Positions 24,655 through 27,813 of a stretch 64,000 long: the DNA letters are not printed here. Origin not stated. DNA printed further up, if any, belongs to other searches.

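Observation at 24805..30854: Defence-island-like insertion: three adjacent nuclease/ATPase-type transcription units between aroK and PBP1A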

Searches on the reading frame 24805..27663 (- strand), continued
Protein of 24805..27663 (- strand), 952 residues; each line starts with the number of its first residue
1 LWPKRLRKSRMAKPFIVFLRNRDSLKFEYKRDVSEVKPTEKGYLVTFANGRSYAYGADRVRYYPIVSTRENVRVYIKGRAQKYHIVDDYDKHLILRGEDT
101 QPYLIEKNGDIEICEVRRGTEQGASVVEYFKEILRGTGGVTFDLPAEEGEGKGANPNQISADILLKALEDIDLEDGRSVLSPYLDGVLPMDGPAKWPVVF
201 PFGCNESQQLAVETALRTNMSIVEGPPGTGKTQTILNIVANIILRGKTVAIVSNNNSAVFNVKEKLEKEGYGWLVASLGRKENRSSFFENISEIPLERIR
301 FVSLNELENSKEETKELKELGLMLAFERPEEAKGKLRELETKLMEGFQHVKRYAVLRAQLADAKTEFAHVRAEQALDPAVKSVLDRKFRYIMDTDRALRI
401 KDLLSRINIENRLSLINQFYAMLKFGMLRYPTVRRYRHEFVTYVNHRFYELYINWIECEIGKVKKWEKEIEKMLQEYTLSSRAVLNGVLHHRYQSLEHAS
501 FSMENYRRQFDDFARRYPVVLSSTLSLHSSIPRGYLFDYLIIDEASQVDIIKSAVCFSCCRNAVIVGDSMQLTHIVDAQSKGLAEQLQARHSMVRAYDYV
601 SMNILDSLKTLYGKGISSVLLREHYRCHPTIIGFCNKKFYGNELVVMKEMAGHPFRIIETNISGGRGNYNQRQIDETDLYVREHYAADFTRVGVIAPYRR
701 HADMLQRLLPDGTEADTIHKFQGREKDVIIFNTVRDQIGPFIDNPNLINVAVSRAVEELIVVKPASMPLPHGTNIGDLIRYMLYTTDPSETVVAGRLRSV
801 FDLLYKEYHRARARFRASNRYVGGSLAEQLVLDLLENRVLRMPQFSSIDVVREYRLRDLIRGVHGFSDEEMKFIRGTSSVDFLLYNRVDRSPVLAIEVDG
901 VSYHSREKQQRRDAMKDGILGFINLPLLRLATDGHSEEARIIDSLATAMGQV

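Call 46: find_related_loci(query=A1, collection=metagenome_contigs, flank=10000)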
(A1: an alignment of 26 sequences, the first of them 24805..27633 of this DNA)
Query A1 (942 aa) in metagenome_contigs; peptide patterns used: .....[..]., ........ (x = any residue, [..] = any of these).
600 stretches matched a pattern (row limit reached: there are more); 194 encode a relative of the query (tblastn E <= 1e-3); the best 80 are kept; 80 distinct loci.
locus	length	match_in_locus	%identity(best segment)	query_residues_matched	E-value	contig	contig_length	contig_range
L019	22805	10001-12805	40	1-941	0e+0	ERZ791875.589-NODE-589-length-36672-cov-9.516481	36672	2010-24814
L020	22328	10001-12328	37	153-935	3e-152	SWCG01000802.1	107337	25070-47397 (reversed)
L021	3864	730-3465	35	3-935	6e-155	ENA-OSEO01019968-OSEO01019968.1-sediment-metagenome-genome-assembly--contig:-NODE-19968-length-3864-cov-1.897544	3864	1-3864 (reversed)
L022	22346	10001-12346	37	152-935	1e-147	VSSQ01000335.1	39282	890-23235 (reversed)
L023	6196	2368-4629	37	168-935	2e-141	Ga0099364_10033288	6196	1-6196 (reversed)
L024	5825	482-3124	32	35-938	2e-139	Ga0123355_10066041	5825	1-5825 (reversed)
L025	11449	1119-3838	53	26-941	0e+0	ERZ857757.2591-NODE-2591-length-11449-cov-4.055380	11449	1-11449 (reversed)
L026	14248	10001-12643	33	16-935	4e-135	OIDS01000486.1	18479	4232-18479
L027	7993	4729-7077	35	115-935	6e-135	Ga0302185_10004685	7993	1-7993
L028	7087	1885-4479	33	35-928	3e-130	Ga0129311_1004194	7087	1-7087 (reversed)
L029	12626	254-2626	35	159-939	9e-127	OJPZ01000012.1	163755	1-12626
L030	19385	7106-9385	34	153-933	8e-125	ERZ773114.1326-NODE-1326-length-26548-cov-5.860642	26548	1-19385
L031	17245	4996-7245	34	153-922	1e-123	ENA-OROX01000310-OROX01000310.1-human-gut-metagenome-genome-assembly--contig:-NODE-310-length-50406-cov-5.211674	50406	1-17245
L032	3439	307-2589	32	168-939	1e-125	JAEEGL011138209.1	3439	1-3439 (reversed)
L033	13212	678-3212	32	59-936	2e-121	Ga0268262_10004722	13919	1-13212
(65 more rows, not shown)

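Call 47: find_related_loci(query=A1, collection=viral_contigs, flank=10000)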
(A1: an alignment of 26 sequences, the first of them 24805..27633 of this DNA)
Query A1 (942 aa) in viral_contigs; peptide patterns used: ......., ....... (x = any residue, [..] = any of these).
83 stretches matched a pattern; 18 encode a relative of the query (tblastn E <= 1e-3); 18 distinct loci.
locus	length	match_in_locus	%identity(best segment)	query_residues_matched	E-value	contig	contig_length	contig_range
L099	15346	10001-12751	57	3-939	0e+0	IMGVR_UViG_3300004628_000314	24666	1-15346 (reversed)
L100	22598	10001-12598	33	36-935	2e-130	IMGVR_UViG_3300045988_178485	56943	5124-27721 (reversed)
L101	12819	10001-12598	33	36-935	2e-128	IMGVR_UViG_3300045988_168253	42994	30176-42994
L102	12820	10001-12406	33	99-935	3e-127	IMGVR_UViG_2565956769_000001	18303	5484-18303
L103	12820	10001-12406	33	99-935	3e-127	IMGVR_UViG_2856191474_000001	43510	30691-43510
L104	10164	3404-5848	34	100-935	3e-123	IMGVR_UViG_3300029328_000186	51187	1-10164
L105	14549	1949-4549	32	35-931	4e-123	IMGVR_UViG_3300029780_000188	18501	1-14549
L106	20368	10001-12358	34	144-931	3e-119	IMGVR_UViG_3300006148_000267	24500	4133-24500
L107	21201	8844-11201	34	144-931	3e-119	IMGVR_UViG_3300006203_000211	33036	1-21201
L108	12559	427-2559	34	188-931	3e-115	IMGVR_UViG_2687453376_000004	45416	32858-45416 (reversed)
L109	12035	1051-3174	34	188-922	2e-114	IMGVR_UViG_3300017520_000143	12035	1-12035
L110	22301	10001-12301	34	111-922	5e-114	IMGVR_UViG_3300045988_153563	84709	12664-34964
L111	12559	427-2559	33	188-931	6e-112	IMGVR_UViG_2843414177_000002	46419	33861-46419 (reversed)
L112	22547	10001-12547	30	29-931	3e-113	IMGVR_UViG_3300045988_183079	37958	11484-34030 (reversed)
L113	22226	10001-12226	31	153-924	1e-87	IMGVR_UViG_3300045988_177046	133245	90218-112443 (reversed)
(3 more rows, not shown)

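Call 53: search_protein_families(library=pfam, alignment_id=A2, max_evalue=0.00001)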
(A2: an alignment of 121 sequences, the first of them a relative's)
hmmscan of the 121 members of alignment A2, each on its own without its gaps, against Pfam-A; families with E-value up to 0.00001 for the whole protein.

A. member 1, L013:5019-5744:+ (241 aa): 0 families

B. families by the number of members that match (of 121 scanned): 127 families (the first 25 are shown)
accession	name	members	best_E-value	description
PF11867.13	T1RH-like_C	4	1.9e-89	Type I restriction enzyme HindI endonuclease subunit-like, C-terminal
PF18766.7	SWI2_SNF2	2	5.9e-75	SWI2/SNF2 ATPase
PF22679.2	T1R_D3-like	2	3.9e-60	Type I restriction enzyme subunit R domain 3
PF07804.18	HipA_C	2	5.2e-51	HipA-like C-terminal domain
PF04313.20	HSDR_N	2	5.5e-50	Type I restriction enzyme R protein N terminus (HSDR_N)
PF01420.25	Methylase_S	2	1.3e-45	Type I restriction modification DNA specificity domain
PF04851.21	ResIII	2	2.5e-41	Type III restriction enzyme, res subunit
PF00282.25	Pyridoxal_deC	2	7.2e-35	Pyridoxal-dependent decarboxylase conserved domain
PF13657.11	Couple_hipA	2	3.4e-13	HipA N-terminal domain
PF01047.28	MarR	2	4e-12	MarR family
PF00270.35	DEAD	2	3.1e-11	DEAD/DEAH box helicase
PF12802.13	MarR_2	2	1.5e-10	MarR family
PF01966.28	HD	2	6.6e-10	HD domain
PF13463.12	HTH_27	2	8.2e-09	Winged helix DNA-binding domain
PF00873.25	ACR_tran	1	0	AcrB/AcrD/AcrF family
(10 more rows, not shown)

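Call 54: search_protein_families(library=pfam, alignment_id=A3, max_evalue=0.00001)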
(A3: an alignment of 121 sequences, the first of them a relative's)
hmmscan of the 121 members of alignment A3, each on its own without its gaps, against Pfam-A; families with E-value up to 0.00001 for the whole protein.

A. member 1, L048:6236-6802:+ (188 aa): 0 families

B. families by the number of members that match (of 121 scanned): 110 families (the first 25 are shown)
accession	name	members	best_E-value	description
PF04851.21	ResIII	7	2.4e-39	Type III restriction enzyme, res subunit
PF00270.35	DEAD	6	1.3e-16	DEAD/DEAH box helicase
PF00589.27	Phage_integrase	4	3.6e-27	Phage integrase family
PF13310.11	Virulence_RhuM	3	6.2e-109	Virulence protein RhuM family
PF19778.5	RE_endonuc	3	6.6e-35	Endonuclease domain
PF00271.37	Helicase_C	3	6.7e-16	Helicase conserved C-terminal domain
PF18766.7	SWI2_SNF2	2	1.7e-59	SWI2/SNF2 ATPase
PF22679.2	T1R_D3-like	2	3.3e-54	Type I restriction enzyme subunit R domain 3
PF00106.31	adh_short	2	1e-45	short chain dehydrogenase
PF13561.12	adh_short_C2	2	9e-34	Enoyl-(Acyl carrier protein) reductase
PF00857.26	Isochorismatase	2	8.7e-27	Isochorismatase domain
PF01420.25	Methylase_S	2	3.3e-25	Type I restriction modification DNA specificity domain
PF13102.12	Phage_int_SAM_5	2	2.6e-14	Phage integrase SAM-like domain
PF17293.8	Arm-DNA-bind_5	2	4.1e-13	Arm DNA-binding domain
PF13847.12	Methyltransf_31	2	8.2e-13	Methyltransferase domain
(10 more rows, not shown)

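Call 55: search_protein_families(library=padloc, alignment_id=A2, max_evalue=1e-10)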
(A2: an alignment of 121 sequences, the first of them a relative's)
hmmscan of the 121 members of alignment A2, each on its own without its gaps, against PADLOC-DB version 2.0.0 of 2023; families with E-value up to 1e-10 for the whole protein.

A. member 1, L013:5019-5744:+ (241 aa): 0 families

B. families by the number of members that match (of 121 scanned): 249 families (the first 25 are shown)
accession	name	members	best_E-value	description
PDLC03040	REase_I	5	3.3e-293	Type I restriction enzyme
PDLC03048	REase_I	2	0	Type I restriction enzyme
PDLC03057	Specificity_I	2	4.3e-115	Type I specificity subunit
PDLC03144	Specificity_I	2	3.2e-103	Type I specificity subunit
PDLC03126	Specificity_I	2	9.1e-94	Type I specificity subunit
PDLC03077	Specificity_I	2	1e-90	Type I specificity subunit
PDLC03068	Specificity_I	2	1.4e-83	Type I specificity subunit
PDLC03086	Specificity_I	2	2e-82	Type I specificity subunit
PDLC03044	REase_I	2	1.3e-78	Type I restriction enzyme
PDLC03066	Specificity_I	2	2.9e-71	Type I specificity subunit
PDLC03089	Specificity_I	2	3.6e-71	Type I specificity subunit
PDLC03046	REase_I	2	5.1e-69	Type I restriction enzyme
PDLC03099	Specificity_I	2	9.2e-69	Type I specificity subunit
PDLC03592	Specificity_II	2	4.2e-66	Type II specificity subunit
PDLC03041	REase_I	2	3.6e-65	Type I restriction enzyme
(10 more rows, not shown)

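Call 56: search_protein_families(library=padloc, alignment_id=A3, max_evalue=1e-10)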
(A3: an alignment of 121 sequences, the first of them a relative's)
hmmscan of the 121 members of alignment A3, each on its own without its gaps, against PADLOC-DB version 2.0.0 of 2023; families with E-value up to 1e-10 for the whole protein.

A. member 1, L048:6236-6802:+ (188 aa): 0 families

B. families by the number of members that match (of 121 scanned): 228 families (the first 25 are shown)
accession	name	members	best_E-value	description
PDLC02707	PbeA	4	2.6e-32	PbeA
PDLC03647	REase_III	3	2e-284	Type III restriction enzyme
PDLC04843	PDC-S05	3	5.3e-175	-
PDLC04851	PDC-S05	3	3.1e-153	-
PDLC04853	PDC-S05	3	3.5e-143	-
PDLC04868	PDC-S05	3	3.3e-142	-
PDLC04871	PDC-S05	3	1.2e-131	-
PDLC04852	PDC-S05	3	2.2e-124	-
PDLC04864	PDC-S05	3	4.9e-122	-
PDLC03649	REase_III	3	1.9e-96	Type III restriction enzyme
PDLC04870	PDC-S05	3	1.1e-93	-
PDLC04876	PDC-S05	3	3.9e-67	-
PDLC04134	mad2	3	6.5e-57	mads_2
PDLC04872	PDC-S05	3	4e-56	-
PDLC04854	PDC-S05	3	7.9e-55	-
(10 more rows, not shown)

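Call 80: predict_structure(alignment_id=A1)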
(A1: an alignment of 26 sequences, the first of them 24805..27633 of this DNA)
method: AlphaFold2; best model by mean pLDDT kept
length: 942 residues; sequences in the alignment: 26
mean_pLDDT: 52.3   pTM: 0.25
mean pLDDT of the five models: 52.3, 49.2, 48.6, 44.0, 42.5
residues with pLDDT >= 90: 0; 70-90: 244; 50-70: 258; < 50: 440
segments of 3 or more residues with pLDDT < 50: 56-112, 127-154, 164-219, 266-290, 292-294, 306-317, 398-403, 479-497, 514-516, 536-545, 558-649, 706-752, 757-776, 780-817, 890-895
pLDDT, mean of each block of 10 residues (from residue 1): 64 65 77 84 83 49 29 26 28 31 28 52 49 29 31 52 40 29 26 29 39 40 60 64 57 62 46 30 34 52 49 48 71 72 77 81 82 80 70 56 50 60 72 82 85 75 69 52 38 41 60 52 59 50 49 51 28 38 28 32 29 22 20 23 40 56 73 66 55 75 47 26 30 24 32 47 41 48 38 31 28 43 63 75 79 78 79 81 77 51 83 83 59 76 44
secondary structure, 60 per line:
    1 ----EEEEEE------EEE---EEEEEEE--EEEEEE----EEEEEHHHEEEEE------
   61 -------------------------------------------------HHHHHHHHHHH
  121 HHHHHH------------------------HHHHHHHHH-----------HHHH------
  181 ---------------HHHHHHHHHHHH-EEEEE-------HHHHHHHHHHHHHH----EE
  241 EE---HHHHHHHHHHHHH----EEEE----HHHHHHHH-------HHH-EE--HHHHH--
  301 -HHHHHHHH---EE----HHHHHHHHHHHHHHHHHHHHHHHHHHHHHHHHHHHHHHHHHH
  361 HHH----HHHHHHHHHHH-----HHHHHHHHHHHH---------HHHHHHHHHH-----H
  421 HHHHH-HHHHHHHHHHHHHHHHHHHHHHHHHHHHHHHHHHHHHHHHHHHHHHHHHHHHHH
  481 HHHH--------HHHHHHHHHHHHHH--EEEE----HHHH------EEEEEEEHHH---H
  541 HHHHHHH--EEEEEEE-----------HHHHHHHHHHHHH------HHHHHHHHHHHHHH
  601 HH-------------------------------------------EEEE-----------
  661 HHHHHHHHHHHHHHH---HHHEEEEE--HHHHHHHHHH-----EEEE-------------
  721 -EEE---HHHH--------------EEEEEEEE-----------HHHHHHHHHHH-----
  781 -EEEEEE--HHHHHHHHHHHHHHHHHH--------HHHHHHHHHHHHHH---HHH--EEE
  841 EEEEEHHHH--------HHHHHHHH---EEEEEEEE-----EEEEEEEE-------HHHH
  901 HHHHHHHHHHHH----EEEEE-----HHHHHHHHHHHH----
elements in order (helices of 4 or more, strands of 3 or more residues): E5-10 E17-19 E23-29 E32-37 E42-46 E50-54 H110-126 H151-159 H171-174 H196-207 E209-213 H221-234 E239-242 H246-258 E263-266 H271-278 H294-298 H302-309 H319-363 H368-378 H384-395 H405-414 H420-425 H427-484 H493-506 E509-512 H517-520 E527-533 H540-547 E550-556 H568-580 H587-602 E646-649 H661-675 E682-686 H689-698 E704-707 E722-724 H728-731 E746-753 H765-775 E782-787 H790-807 H816-829 E838-845 H846-849 H858-865 E869-876 E882-889 H897-912 E917-921 H927-938

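Call 83: fold_search(model_id=the predicted structure, library=pdb)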
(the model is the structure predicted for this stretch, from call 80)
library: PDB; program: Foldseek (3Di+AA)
matches with E <= 10: 789; with E <= 0.001: 11
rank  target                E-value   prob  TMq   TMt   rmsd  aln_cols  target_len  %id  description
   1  8ftm_B                2.4e-06  1.00  0.13  0.16  26.2       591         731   17  Setx-ssRNA-ADP-SO4 complex (released 2023-10-25)
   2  8fth                  2.4e-06  1.00  0.12  0.09  28.5       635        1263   16  Chaetomium thermophilum SETX - NPPC internal deletion (released 2023-10-25)
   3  4b3g_B                1.5e-05  1.00  0.12  0.18  28.7       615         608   15  crystal structure of Ighmbp2 helicase in complex with RNA (released 2012-09-26)
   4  8ftk                  5.3e-05  1.00  0.12  0.08  26.0       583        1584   14  Chaetomium thermophilum SETX (Full-length) (released 2023-10-25)
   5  9ibq_A                1.6e-04  1.00  0.10  0.26   8.7       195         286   14  Structure of BstEII with DNA substrate (released 2026-03-04)
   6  4b3g_A                2.8e-04  0.99  0.12  0.18  28.7       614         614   17  crystal structure of Ighmbp2 helicase in complex with RNA (released 2012-09-26)
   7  8ram_O                4.9e-04  0.98  0.12  0.16  26.1       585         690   15  Structure of Sen1 bound RNA Polymerase II pre-termination complex (released 2024-10-30)
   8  2gk7                  5.2e-04  0.96  0.11  0.17  28.7       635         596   14  Structural and Functional insights into the human Upf1 helicase core (released 2007-01-09)
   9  4b3f                  7.3e-04  0.97  0.12  0.17  28.7       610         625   17  crystal structure of Ighmbp2 helicase (released 2012-09-26)
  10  4c30_I                7.3e-04  0.95  0.10  0.14  21.5       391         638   11  Crystal structure of Deinococcus radiodurans UvrD in complex with DNA, form 2 (released 2013-10-30)
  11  5eaw_A                9.7e-04  0.98  0.12  0.11  25.7       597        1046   14  Crystal structure of Dna2 nuclease-helicase (released 2015-11-18)
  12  2xzo_A                1.0e-03  0.95  0.11  0.17  30.2       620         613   14  Upf1 helicase - RNA complex (released 2011-03-30)
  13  9qwn_A                1.9e-03  0.90  0.11  0.13  29.2       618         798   14  Human UPF1 in complex with the histone stem loop RNA (released 2025-12-03)
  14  4c30_A                3.2e-03  0.84  0.10  0.14  24.2       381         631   12  Crystal structure of Deinococcus radiodurans UvrD in complex with DNA, form 2 (released 2013-10-30)
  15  5ean_A                3.6e-03  0.95  0.12  0.10  26.9       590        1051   15  Crystal structure of Dna2 in complex with a 5' overhang DNA (released 2015-11-18)
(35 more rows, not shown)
